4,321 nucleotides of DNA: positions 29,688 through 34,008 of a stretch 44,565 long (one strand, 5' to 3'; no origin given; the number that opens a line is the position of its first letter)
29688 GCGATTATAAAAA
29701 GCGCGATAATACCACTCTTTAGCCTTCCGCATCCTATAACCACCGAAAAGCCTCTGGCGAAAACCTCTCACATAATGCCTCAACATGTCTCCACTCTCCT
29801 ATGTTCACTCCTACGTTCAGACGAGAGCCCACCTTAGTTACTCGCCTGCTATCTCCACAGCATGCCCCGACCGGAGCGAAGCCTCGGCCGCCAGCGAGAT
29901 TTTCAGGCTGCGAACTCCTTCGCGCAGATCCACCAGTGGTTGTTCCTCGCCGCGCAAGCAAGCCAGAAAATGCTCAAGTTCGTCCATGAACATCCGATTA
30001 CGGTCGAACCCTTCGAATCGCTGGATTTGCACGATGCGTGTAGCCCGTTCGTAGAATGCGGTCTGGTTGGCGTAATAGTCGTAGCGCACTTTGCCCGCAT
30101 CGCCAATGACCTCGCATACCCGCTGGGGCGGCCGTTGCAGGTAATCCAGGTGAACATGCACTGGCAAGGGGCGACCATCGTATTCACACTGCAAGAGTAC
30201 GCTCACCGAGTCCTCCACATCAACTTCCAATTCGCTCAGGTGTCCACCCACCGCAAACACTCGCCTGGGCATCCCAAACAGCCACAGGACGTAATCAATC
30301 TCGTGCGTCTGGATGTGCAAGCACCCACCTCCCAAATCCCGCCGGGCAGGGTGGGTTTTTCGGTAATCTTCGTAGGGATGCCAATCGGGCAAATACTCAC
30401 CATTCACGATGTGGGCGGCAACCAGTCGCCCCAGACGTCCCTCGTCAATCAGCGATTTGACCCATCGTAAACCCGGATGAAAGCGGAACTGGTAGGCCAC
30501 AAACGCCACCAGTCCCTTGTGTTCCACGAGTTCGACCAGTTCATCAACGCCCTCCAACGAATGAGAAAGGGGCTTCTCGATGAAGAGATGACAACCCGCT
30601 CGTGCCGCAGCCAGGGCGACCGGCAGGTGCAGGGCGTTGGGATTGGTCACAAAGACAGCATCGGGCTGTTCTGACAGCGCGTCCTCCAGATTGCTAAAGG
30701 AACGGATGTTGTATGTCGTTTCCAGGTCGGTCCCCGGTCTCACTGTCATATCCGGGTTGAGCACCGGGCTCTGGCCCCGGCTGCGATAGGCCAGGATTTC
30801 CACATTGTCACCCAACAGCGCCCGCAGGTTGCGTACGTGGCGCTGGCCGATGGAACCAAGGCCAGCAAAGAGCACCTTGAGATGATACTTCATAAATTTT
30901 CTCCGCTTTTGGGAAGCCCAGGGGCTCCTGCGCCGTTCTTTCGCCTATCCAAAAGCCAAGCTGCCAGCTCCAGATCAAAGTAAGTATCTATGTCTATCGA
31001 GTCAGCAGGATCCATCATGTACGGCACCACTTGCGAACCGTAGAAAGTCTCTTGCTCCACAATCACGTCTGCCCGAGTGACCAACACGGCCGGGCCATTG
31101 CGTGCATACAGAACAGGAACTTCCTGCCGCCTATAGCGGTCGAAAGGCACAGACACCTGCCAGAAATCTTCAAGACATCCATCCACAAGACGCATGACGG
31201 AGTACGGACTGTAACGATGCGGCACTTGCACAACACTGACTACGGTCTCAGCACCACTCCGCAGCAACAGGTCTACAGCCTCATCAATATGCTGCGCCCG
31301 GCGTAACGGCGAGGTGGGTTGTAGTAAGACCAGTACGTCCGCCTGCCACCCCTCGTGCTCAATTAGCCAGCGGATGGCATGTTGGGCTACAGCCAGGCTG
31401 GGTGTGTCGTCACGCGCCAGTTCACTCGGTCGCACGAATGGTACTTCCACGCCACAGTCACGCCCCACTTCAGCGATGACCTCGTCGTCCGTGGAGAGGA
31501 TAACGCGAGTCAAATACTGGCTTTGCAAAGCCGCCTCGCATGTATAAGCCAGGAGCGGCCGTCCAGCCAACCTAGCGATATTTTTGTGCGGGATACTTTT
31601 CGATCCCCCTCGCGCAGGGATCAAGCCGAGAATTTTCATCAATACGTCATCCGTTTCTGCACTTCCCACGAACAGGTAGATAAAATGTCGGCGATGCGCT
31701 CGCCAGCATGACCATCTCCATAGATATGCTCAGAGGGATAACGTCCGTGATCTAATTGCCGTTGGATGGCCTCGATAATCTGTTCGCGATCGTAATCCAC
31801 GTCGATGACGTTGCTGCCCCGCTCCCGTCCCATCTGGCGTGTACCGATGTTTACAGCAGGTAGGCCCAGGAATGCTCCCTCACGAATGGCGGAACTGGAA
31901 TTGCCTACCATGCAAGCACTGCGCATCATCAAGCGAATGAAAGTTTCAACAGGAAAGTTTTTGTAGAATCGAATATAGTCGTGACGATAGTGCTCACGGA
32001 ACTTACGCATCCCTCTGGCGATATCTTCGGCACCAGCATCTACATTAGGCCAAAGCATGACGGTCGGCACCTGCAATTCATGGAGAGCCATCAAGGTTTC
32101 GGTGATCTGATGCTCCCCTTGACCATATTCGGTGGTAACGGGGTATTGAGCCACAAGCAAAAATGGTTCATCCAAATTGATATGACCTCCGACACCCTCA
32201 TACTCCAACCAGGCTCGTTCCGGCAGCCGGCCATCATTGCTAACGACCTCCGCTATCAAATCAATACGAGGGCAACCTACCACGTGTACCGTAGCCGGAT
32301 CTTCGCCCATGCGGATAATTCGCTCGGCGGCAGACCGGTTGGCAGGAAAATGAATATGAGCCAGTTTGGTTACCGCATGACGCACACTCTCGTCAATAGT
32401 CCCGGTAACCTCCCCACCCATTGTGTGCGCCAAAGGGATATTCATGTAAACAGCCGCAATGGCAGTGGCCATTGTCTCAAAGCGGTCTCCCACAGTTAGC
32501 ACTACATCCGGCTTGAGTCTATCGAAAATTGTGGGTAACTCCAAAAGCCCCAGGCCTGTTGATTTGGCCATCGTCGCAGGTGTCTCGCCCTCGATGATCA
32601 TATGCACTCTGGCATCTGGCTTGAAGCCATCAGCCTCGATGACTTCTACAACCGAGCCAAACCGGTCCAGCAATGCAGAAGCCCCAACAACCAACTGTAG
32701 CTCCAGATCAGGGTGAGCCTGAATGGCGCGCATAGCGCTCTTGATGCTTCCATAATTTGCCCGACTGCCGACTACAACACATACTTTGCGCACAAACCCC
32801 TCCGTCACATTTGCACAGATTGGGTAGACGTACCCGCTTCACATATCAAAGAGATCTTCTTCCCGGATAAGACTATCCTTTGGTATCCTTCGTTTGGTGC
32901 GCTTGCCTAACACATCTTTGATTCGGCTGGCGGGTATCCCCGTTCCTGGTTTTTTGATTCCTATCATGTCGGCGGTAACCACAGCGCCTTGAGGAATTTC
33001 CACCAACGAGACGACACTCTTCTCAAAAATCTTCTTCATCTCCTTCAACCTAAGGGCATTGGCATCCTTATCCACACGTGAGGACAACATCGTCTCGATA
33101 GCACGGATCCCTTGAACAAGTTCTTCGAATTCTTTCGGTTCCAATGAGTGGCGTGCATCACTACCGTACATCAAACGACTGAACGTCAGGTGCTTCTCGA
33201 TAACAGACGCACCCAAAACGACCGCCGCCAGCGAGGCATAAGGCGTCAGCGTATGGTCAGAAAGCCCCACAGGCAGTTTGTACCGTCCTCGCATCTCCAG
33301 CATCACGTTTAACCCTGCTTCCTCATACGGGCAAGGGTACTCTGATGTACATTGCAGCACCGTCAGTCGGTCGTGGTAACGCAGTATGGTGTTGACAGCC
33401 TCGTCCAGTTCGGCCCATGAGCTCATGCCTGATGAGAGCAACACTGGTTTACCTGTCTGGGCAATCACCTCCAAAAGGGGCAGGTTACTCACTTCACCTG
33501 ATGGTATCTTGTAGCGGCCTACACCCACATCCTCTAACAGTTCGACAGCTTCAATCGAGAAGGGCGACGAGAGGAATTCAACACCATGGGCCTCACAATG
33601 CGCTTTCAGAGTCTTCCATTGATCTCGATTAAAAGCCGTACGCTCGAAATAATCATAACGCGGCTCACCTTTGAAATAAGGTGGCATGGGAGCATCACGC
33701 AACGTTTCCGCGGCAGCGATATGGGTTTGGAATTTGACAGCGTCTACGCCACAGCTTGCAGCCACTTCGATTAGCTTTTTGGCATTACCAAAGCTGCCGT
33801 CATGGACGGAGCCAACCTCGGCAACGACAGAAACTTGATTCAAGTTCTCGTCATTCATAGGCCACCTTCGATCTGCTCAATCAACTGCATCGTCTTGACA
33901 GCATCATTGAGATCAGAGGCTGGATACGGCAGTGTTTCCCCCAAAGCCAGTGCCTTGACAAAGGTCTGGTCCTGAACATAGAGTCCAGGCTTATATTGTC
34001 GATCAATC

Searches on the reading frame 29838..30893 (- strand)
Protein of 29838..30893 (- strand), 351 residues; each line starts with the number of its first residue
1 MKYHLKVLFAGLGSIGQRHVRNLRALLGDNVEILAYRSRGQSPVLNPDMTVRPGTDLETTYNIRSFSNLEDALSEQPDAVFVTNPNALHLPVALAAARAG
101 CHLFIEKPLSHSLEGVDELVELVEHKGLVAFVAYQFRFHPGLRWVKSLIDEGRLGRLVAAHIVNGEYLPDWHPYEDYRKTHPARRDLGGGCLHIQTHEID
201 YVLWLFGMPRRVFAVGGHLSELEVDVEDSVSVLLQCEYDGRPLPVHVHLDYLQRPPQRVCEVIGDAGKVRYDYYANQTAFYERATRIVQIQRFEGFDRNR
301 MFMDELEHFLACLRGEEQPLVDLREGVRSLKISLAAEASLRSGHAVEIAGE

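Call 6: search_protein_families(library=pfam, proteins=[window:29838-30893:-], max_evalue=0.001)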
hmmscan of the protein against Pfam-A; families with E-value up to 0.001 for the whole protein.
window:29838-30893:- (351 aa): 3 families
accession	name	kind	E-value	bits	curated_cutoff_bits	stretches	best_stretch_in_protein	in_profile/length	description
PF01408.29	GFO_IDH_MocA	-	1.1e-18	68.5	24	1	5-134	1-120/120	Oxidoreductase family, NAD-binding Rossmann fold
PF22725.1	GFO_IDH_MocA_C3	-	6.9e-17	62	27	1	143-269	2-123/124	GFO/IDH/MocA C-terminal domain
PF02894.22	GFO_IDH_MocA_C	-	5.4e-14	53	22.9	1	146-348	1-218/218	Oxidoreductase family, C-terminal alpha/beta domain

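Call 7: search_protein_families(library=ncbifam, proteins=[window:29838-30893:-], max_evalue=0.001)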
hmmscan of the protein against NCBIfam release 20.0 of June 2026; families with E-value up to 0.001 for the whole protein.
window:29838-30893:- (351 aa): 9 families
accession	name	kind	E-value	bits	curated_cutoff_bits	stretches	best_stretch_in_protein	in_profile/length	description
TIGR04380.1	myo_inos_iolG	equivalog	1.9e-31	109.2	355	1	5-346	2-329/330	inositol 2-dehydrogenase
NF040723.1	UDP-GlcNAcDh_Arch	equivalog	2.3e-30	106.2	450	1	5-339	1-300/302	UDP-N-acetylglucosamine 3-dehydrogenase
NF041392.1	XylDh_Gfo6_Halo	equivalog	5.9e-21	74.6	350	1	72-348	78-350/350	D-xylose 1-dehydrogenase Gfo6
NF052479.1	LevoglcsnDh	equivalog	1.5e-18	66.7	650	1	78-214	75-210/386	levoglucosan dehydrogenase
NF008607.0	PRK11579.1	subfamily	3.4e-11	42.7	330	1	78-212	66-195/346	oxidoreductase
NF052679.1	InsChiInosDhIolG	equivalog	9.8e-09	34.7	540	1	9-161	7-152/343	bifunctional inositol 2-dehydrogenase/D-chiro-inositol 1-dehydrogenase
NF007574.0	PRK10206.1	equivalog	3.5e-08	32.9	352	1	62-212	50-193/345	oxidoreductase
NF058561.1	BT_2158_fam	equivalog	1.2e-06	27.4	750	1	65-161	85-181/487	glycoside 3-dehydrogenase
NF058563.1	BT_2159_fam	equivalog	0.00019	20.5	650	1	96-189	82-173/350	disaccharide 3-dehydrogenase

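Call 56: list_cluster_members(proteins=[window:29838-30893:-, window:28158-28931:-, window:27267-28139:-, window:26425-27270:-, window:30890-31639:-, window:31639-32793:-, window:32839-33858:-, window:23913-25355:-, window:22534-23913:-, P0006])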
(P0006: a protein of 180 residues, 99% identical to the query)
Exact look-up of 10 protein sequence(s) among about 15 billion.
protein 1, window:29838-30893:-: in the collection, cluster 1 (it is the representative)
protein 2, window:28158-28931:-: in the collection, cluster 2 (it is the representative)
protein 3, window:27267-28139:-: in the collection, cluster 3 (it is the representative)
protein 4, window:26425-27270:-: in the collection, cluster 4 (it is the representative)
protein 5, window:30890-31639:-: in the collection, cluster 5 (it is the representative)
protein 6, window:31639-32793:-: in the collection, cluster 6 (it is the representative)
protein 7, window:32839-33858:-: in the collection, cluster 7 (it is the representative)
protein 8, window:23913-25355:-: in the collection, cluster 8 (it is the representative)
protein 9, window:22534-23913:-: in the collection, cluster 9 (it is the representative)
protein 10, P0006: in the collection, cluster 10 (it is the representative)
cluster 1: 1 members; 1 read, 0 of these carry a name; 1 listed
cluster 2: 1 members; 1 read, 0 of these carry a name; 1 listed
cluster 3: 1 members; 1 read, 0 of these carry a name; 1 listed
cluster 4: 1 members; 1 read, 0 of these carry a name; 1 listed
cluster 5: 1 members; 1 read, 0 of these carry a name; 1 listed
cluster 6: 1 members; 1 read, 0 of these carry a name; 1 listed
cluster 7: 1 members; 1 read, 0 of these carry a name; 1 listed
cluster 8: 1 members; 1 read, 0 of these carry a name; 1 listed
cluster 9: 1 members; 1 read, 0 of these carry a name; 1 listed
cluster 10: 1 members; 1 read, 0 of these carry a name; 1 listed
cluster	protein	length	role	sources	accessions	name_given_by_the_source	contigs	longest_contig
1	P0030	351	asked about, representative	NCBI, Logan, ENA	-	-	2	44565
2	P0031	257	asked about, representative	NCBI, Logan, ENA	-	-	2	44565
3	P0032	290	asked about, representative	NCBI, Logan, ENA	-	-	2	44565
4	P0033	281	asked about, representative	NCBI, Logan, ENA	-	-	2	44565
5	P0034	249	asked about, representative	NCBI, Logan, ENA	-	-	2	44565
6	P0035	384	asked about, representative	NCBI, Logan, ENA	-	-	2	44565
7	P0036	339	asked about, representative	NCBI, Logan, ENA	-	-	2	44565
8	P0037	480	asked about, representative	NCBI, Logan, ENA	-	-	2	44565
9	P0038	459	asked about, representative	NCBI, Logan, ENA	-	-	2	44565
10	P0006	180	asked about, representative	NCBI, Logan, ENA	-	-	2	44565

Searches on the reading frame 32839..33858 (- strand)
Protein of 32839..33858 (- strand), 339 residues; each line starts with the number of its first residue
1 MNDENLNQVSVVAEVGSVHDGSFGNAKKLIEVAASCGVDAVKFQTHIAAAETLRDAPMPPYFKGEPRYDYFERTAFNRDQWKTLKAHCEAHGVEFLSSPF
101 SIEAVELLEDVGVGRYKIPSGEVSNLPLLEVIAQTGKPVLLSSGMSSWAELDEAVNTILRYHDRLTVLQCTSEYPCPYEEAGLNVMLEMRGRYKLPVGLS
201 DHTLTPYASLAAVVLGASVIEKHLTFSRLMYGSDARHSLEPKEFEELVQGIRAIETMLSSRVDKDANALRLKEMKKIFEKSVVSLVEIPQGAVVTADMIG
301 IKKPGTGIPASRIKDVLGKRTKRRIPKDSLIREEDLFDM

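Call 6: search_protein_families(library=pfam, proteins=[window:32839-33858:-], max_evalue=0.001)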
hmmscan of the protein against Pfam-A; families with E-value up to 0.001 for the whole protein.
window:32839-33858:- (339 aa): 2 families
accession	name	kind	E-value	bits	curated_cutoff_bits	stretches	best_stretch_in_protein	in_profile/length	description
PF03102.20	NeuB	-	2e-77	260.3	22.1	1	29-261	1-239/241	NeuB family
PF08666.17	SAF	-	1.1e-08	35.9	21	1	281-336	3-62/63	SAF domain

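Call 7: search_protein_families(library=ncbifam, proteins=[window:32839-33858:-], max_evalue=0.001)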
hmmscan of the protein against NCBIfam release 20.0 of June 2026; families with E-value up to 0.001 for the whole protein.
window:32839-33858:- (339 aa): 4 families
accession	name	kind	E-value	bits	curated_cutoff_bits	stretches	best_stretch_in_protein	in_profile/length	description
TIGR03569.1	NeuB_NnaB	equivalog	3.8e-107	358.2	399.65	1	10-331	2-329/329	N-acetylneuraminate synthase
TIGR03586.1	PseI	equivalog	8.9e-72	242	340.25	1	9-327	2-323/327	pseudaminic acid synthase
NF006421.0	PRK08673.1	subfamily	1.9e-06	27.4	335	0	206-261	281-336/338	3-deoxy-7-phosphoheptulonate synthase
TIGR01361.1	DAHP_synth_Bsub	equivalog_domain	3.9e-05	23.2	267.75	0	15-148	13-144/260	3-deoxy-7-phosphoheptulonate synthase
